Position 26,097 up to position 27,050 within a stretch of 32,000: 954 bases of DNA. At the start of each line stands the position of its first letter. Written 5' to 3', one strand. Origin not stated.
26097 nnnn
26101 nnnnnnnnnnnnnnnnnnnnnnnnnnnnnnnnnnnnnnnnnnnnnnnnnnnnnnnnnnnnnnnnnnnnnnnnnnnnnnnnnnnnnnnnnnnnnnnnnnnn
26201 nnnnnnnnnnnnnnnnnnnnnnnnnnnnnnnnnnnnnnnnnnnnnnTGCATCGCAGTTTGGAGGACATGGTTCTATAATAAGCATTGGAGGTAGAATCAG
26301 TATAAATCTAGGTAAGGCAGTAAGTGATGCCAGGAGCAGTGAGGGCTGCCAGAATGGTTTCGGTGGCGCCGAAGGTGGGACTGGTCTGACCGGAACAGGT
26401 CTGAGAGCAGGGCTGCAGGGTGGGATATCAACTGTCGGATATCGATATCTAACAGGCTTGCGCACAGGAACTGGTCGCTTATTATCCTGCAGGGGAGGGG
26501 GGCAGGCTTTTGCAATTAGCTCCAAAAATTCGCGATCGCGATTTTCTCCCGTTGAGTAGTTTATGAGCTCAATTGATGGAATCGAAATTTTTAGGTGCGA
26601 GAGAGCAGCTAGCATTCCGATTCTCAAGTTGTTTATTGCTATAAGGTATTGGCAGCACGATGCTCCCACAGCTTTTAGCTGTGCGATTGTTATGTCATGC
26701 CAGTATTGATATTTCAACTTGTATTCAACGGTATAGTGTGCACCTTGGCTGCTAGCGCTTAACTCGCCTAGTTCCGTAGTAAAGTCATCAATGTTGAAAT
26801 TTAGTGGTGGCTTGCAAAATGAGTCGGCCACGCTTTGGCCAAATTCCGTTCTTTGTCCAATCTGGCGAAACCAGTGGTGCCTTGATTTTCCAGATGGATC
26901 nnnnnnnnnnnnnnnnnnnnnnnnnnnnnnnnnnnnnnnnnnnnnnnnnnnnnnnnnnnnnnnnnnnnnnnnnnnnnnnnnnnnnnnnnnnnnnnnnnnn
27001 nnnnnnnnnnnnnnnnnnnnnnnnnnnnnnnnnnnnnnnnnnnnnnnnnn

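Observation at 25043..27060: AT-rich terminal cassette: unassigned Rhs toxin tip plus a DUF1963/YwqG-like gene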

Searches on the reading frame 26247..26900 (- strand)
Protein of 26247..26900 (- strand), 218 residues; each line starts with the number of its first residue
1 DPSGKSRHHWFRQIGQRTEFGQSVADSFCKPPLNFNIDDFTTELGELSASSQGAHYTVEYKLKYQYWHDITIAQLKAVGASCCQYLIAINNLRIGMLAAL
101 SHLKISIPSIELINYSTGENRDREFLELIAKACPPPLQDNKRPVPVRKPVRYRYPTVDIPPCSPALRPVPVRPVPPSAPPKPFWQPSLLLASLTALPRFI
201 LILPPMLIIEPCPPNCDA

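Call 9: search_protein_families(library=pfam, max_evalue=1, proteins=[window:26247-26900:-])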
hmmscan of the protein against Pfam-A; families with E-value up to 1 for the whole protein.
window:26247-26900:- (218 aa): 0 families

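Call 18: find_homologous_proteins(query=window:26247-26900:-, max_evalue=0.01)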
Query window:26247-26900:-: 334 candidates shared short words with the query, none scored E <= 0.01.
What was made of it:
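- Tried and rejected: Word-indexed protein search with the toxin tip: no hit, not even its own parent protein (call 18).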

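Call 20: search_dna_similar(query=window:26247-26900:-, collection=plasmids, mode=protein, max_evalue=1)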
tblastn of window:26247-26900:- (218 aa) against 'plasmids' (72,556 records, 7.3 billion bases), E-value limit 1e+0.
No match.

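Call 26: search_protein_representatives(protein=window:26247-26882:-)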
Query: 212 residues. Proteins with E-value up to 0.001 (for the whole library): 8; up to 1e-10: 0; up to 1e-30: 0. The best 8 are listed.
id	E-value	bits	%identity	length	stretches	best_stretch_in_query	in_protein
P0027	6.5e-10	55.2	39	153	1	1-92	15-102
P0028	2.2e-07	46.9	40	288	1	1-87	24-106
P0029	3.9e-06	42.8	36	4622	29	133-178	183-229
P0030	5.4e-06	42.4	34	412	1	2-128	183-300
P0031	1.1e-05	41.4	36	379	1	1-129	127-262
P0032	6.3e-05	38.9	30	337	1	2-177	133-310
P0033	7.0e-05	38.7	33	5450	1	2-130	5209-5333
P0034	2.3e-04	37.0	34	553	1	1-181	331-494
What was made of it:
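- An exhaustive phmmer search found 7 true homologues among 1.84e9 representative proteins (call 26).
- Tried and rejected: The exhaustive search was needed (call 26).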

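Call 34: find_homologous_proteins(query=A2, max_evalue=0.01)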
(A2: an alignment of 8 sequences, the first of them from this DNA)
Query A2 (8 sequences) (218 aa, profile of the alignment): 4 proteins with E <= 0.01 among 5487 candidates.
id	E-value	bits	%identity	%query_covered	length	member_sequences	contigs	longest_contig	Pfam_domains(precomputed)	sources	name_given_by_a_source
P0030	3.7e-74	268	32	61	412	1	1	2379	-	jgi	jgi:RHS repeat-associated protein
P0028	7.7e-74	267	38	43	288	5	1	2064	-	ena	-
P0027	1.1e-42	165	37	46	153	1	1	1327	-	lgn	-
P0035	1.2e-10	60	-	-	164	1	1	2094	-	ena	-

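Call 37: search_protein_families(library=pfam, alignment_id=A2, max_evalue=10)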
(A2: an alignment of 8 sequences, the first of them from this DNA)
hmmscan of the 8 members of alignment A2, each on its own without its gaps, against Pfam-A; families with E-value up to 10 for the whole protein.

A. member 1, seq(218 aa): 0 families

B. families by the number of members that match (of 8 scanned): 3 families
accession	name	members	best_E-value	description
PF05209.18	MinC_N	1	0.13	Septum formation inhibitor MinC, N-terminal domain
PF05547.17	Peptidase_M6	1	0.21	Immune inhibitor A peptidase M6, catalytic domain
PF23677.1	YnaL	1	2.2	Protein YnaL-like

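Call 38: search_solved_structures(query=A2, max_evalue=10)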
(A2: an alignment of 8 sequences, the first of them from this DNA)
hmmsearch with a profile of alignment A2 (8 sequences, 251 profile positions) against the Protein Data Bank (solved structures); distinct sequences matched with E-value up to 10: 1.
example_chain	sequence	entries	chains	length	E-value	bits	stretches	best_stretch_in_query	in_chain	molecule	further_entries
5fyo_A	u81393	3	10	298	0.46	13.4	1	6-32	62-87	PHOSPHOINOSITOL-SPECIFIC PHOSPHOLIPASE C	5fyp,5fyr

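Call 39: find_encoding_contigs(protein=P0030, flank=10000, max_places=4)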
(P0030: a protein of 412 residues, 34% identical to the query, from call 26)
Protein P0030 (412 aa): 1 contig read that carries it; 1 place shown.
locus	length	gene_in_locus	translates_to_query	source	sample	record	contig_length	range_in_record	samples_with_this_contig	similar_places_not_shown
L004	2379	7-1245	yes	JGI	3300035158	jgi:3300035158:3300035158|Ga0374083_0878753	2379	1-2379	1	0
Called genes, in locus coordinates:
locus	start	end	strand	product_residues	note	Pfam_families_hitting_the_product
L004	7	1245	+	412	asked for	-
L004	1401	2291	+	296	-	PF09234:DUF1963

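Call 40: find_encoding_contigs(protein=P0028, flank=10000, max_places=4)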
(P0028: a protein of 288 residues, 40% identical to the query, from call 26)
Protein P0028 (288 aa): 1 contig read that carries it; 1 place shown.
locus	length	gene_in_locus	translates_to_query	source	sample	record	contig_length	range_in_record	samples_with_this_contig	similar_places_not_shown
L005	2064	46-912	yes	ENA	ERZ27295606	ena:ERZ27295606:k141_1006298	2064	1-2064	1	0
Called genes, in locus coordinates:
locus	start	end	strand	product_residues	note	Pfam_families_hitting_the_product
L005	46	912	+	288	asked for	-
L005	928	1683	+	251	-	-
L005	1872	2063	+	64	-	?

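Call 41: find_encoding_contigs(protein=P0033, flank=10000, max_places=4)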
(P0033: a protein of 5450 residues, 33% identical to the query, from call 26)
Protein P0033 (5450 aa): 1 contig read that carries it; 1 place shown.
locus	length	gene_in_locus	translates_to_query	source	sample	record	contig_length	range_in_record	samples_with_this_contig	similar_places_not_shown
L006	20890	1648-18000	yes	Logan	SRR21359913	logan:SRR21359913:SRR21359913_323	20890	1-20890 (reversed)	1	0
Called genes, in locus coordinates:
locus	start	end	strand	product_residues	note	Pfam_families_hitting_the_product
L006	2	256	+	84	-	?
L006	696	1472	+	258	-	-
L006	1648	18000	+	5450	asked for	PF05593:RHS_repeat (faint), PF12951:PATR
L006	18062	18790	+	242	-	PF09346:SMI1_KNR4, PF14568:SUKH_6 (weak)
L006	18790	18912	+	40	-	-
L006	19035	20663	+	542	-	-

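Call 42: find_encoding_contigs(protein=P0032, flank=10000, max_places=4)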
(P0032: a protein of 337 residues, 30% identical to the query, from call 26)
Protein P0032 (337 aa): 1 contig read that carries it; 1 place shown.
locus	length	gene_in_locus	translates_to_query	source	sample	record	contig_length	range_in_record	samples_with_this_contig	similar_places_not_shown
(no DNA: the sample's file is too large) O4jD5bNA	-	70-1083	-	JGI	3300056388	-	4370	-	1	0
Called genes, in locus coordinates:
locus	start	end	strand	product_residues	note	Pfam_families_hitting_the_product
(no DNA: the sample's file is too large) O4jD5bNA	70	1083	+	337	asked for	PF25023:TEN_YD-shell (faint)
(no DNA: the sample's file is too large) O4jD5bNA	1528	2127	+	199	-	PF23381:Beta-prop_IFT122_1st (weak), PF24814:WD40_Prp19 (faint), PF25173:Beta-prop_WDR3_1st (faint), PF25174:Beta-prop_THOC3 (faint), PF25175:Beta-prop_WDR5 (weak), PF00400:WD40 (faint)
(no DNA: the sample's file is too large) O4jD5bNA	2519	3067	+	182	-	-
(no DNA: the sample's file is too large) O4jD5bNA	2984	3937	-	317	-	PF05593:RHS_repeat (faint)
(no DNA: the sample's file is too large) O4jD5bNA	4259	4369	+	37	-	?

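Call 43: find_encoding_contigs(protein=P0034, flank=10000, max_places=4)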
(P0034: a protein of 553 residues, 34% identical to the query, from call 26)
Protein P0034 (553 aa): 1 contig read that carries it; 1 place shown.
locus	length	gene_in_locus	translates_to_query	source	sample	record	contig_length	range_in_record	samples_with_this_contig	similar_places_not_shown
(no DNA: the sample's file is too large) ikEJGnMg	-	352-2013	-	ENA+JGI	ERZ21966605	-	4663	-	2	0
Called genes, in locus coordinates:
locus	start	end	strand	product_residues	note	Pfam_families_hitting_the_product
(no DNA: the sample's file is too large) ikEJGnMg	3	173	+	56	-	?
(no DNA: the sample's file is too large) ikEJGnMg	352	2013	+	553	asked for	PF05593:RHS_repeat (faint), PF25023:TEN_YD-shell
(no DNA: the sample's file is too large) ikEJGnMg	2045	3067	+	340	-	-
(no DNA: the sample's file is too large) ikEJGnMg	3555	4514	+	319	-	-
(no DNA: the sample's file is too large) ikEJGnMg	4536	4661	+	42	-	?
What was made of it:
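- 26244..32000 (-): 3' part of a giant Rhs/YD-repeat gene (at least 1916 codons; the 5' end lies outside the window), including the stop codon at 26244-26246. Homologues are annotated as RHS repeat-associated protein or TEN_YD-shell (calls 34, 42, 43).
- On Rhs / YD-repeat polymorphic toxin: Homologues carry TEN_YD-shell or RHS annotations (calls 34, 42, 43).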

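Call 44: find_encoding_contigs(protein=P0031, flank=10000, max_places=4)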
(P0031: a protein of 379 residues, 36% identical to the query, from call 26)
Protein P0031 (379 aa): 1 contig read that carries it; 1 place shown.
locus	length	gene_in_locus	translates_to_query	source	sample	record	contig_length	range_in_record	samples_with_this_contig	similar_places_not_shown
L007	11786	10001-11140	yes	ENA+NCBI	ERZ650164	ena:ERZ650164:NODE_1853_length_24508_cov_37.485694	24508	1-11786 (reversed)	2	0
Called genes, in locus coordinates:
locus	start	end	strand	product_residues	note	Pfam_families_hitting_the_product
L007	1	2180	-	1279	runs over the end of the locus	PF02574:S-methyl_trans, PF00809:Pterin_bind, PF02607:B12-binding_2, PF02310:B12-binding, PF02965:Met_synt_B12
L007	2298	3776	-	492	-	PF24096:DUF7379 (faint), PF05057:DUF676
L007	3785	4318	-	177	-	-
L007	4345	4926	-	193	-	PF03734:YkuD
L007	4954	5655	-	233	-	PF03734:YkuD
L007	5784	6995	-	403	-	PF00691:OmpA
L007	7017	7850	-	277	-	-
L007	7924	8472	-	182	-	-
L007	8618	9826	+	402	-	PF03825:Nuc_H_symport, PF12832:MFS_1_like, PF07690:MFS_1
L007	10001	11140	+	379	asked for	-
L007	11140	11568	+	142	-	PF14567:SUKH_5, PF09346:SMI1_KNR4, PF14568:SUKH_6 (weak)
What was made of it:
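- On Polymorphic-toxin immunity protein (functional class): SUKH proteins hold the same position in 2 others (calls 41, 44).
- The gene sits in the downstream immunity position, where SUKH genes replace it in other loci (calls 41, 44).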

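Call 49: predict_structure(alignment_id=A2)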
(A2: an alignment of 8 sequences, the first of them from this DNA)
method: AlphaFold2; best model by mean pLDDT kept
length: 218 residues; sequences in the alignment: 8
mean_pLDDT: 76.3   pTM: 0.61
mean pLDDT of the five models: 76.3, 74.8, 74.4, 74.3, 72.7
residues with pLDDT >= 90: 107; 70-90: 24; 50-70: 48; < 50: 39
segments of 3 or more residues with pLDDT < 50: 182-185, 187-213, 216-218
pLDDT, mean of each block of 10 residues (from residue 1): 74 86 95 93 74 86 95 97 97 96 92 94 97 79 58 53 58 67 48 44 42 47
secondary structure, 60 per line:
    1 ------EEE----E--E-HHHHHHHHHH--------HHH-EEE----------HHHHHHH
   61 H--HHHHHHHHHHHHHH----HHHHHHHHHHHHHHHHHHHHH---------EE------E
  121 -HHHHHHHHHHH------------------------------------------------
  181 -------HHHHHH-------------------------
elements in order: E7-9 H19-28 E41-43 H54-61 H64-77 H82-102 H122-132 H188-193
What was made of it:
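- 26247..26501 (-): Pro-rich linker and hydrophobic C-terminal tail of the toxin (...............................). Low pLDDT in the model (call 49).
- On Tox-AHH (PF14412) / sHH HNH-EndoVII nuclease toxins: The order of secondary-structure elements in the model is compatible (call 49).
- The AF2 model is confident over the N-terminal domain (call 49).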

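Call 55: fold_search(model_id=the predicted structure, library=pdb)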
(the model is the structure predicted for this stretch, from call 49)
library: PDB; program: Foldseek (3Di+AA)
matches with E <= 10: 9; with E <= 0.001: 0
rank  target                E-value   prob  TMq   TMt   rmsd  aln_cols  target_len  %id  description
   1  3iqb                  7.1e+00  0.02  0.15  0.16  11.4        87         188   11  Tt I75F/L144F H-NOX (released 2010-01-19)
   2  8qkg_B                7.6e+00  0.02  0.10  0.07  11.7        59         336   15  PvSub1 Catalytic Domain in Complex with Peptidomimetic Inhibitor (MAM-125) (released 2024-03-20)
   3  6nfg_A                8.0e+00  0.02  0.12  0.08  13.9        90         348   14  CYCLIC GMP-AMP SYNTHASE in complex with compound 16 inhibitor: 7-hydroxy-N-methyl-5-phenylpyrazolo[1,5-a]pyrimidine-3- (released 2019-01-23)
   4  4hwc_E                9.0e+00  0.03  0.18  0.34   7.6        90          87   12  Structure of ATBAG1 (released 2013-05-29)
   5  6x1h_D                9.0e+00  0.02  0.15  0.15  15.9       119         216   15  Crystal structure of a guanine nucleotide exchange factor (GEF) domain from the Orientia tsutsugamushi protein OtDUB (released 2020-11-25)
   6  3pnl_B                9.5e+00  0.04  0.14  0.14   9.4        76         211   10  Crystal Structure of E.coli Dha kinase DhaK-DhaL complex (released 2011-01-12)
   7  8ciw_A                9.5e+00  0.03  0.20  0.09  14.4       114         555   12  Methylsuccinyl-CoA dehydrogenase from Pseudomonas migulae with bound FAD and (2S)-methylsuccinyl-CoA (released 2023-07-12)
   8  8coy_B                9.5e+00  0.02  0.09  0.07  11.7        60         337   15  Structure of the catalytic domain of P. vivax Sub1 (triclinic crystal form) in complex with inhibitor (released 2023-07-19)
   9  8qkj_B                9.5e+00  0.02  0.10  0.07  11.6        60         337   15  PvSub1 Catalytic Domain in Complex with Peptidomimetic Inhibitor (MAM-133) (released 2024-03-20)

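Call 65: search_protein_families(library=pfam, max_evalue=0.1, proteins=[L005:928-1680:+, L004:1401-2288:+, L006:18062-18787:+, L006:19035-20660:+, L007:11140-11565:+])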
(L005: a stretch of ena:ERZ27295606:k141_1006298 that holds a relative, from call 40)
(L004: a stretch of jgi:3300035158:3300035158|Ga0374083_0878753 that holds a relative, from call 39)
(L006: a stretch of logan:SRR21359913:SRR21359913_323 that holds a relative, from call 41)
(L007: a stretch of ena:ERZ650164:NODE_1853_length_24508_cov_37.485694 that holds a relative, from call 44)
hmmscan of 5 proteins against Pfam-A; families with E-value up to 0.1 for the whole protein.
L005:928-1680:+ (251 aa): 0 families

L004:1401-2288:+ (296 aa): 1 family
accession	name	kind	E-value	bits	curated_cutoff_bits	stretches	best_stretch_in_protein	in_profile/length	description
PF09234.15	DUF1963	-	4.5e-08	34.1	23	1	74-241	2-179/216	Domain of unknown function (DUF1963)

L006:18062-18787:+ (242 aa): 2 families
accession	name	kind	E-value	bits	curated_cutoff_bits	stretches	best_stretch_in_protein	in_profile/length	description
PF09346.15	SMI1_KNR4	-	4.3e-11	44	25.4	1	34-181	1-124/125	SMI1 / KNR4 family (SUKH-1)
PF14568.11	SUKH_6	-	1.1e-06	29.6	27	1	105-180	41-119/119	SMI1-KNR4 cell-wall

L006:19035-20660:+ (542 aa): 2 families
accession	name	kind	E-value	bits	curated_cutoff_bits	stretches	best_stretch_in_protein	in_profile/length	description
PF07719.23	TPR_2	-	0.009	16.5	27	0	473-501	3-31/34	Tetratricopeptide repeat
PF13424.12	TPR_12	-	0.051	14.2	30.1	1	453-501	20-75/77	Tetratricopeptide repeat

L007:11140-11565:+ (142 aa): 3 families
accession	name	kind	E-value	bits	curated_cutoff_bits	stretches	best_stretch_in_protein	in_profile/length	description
PF09346.15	SMI1_KNR4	-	4.3e-12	47.2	25.4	1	11-139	1-124/125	SMI1 / KNR4 family (SUKH-1)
PF14568.11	SUKH_6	-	1.3e-07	32.5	27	1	14-117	1-105/119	SMI1-KNR4 cell-wall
PF14567.11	SUKH_5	-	1.7e-07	31.6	27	1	8-124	18-130/142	SMI1-KNR4 cell-wall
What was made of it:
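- Closest known: SUKH. Same: They occupy the gene position directly after HHWF tips in L006 and L007 (calls 41, 44, 65).
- In L006 and L007 the same position is held by SMI1/KNR4 (SUKH) proteins (calls 41, 44, 65).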

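Call 97: fold_search(model_id=the predicted structure, library=viral)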
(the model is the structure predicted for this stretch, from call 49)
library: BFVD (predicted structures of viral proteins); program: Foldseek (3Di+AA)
matches with E <= 10: 16; with E <= 0.001: 0
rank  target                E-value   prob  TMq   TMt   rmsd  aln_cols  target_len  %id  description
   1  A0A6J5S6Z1            5.0e+00  0.07  0.18  0.06  11.0        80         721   25  Uncharacterized protein [uncultured Caudovirales phage]
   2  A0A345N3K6            5.6e+00  0.10  0.22  0.47   6.5        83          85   11  (no name in the UniProt tables at hand)
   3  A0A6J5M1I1            5.9e+00  0.01  0.13  0.05  19.8       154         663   14  Cell wall hydrolase, SleB [uncultured Caudovirales phage]
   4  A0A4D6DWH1            6.6e+00  0.04  0.16  0.26  19.8       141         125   11  Uncharacterized protein [Edwardsiella phage pEt-SU]
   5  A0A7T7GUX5            6.6e+00  0.01  0.12  0.12  26.5       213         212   16  C3H1-type domain-containing protein [Jimsystermes virus]
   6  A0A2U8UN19            7.9e+00  0.03  0.16  0.21  11.0        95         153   13  Nucleotide modification associated domain-containing protein [Streptomyces phage FlowerPower]
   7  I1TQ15                7.9e+00  0.02  0.15  0.28  15.0       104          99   14  (no name in the UniProt tables at hand)
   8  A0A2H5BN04            7.9e+00  0.02  0.17  0.17  11.9       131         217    9  DUF7181 domain-containing protein [Klebsiella phage Menlow]
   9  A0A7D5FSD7            8.3e+00  0.06  0.17  0.20   5.1        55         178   27  (no name in the UniProt tables at hand)
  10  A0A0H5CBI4            8.3e+00  0.01  0.10  0.05  22.9       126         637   17  DNA-directed DNA polymerase (Fragment) [Megavirus sp. 'potager']
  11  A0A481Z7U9            8.8e+00  0.06  0.20  0.46   5.8        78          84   14  Uncharacterized protein [Pithovirus LCPAC202]
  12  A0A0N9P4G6            8.8e+00  0.04  0.20  0.32   7.5        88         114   19  Uncharacterized protein [Acidianus bottle-shaped virus 2 strain ABV2]
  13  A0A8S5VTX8            8.8e+00  0.04  0.13  0.11   7.0        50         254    8  Uncharacterized protein [Ackermannviridae sp.]
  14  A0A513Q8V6            9.4e+00  0.01  0.16  0.12  14.6       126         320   15  (no name in the UniProt tables at hand)
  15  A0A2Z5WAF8            9.9e+00  0.03  0.17  0.10  16.1       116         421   16  Uncharacterized protein [Rosellinia necatrix hypovirus 2]
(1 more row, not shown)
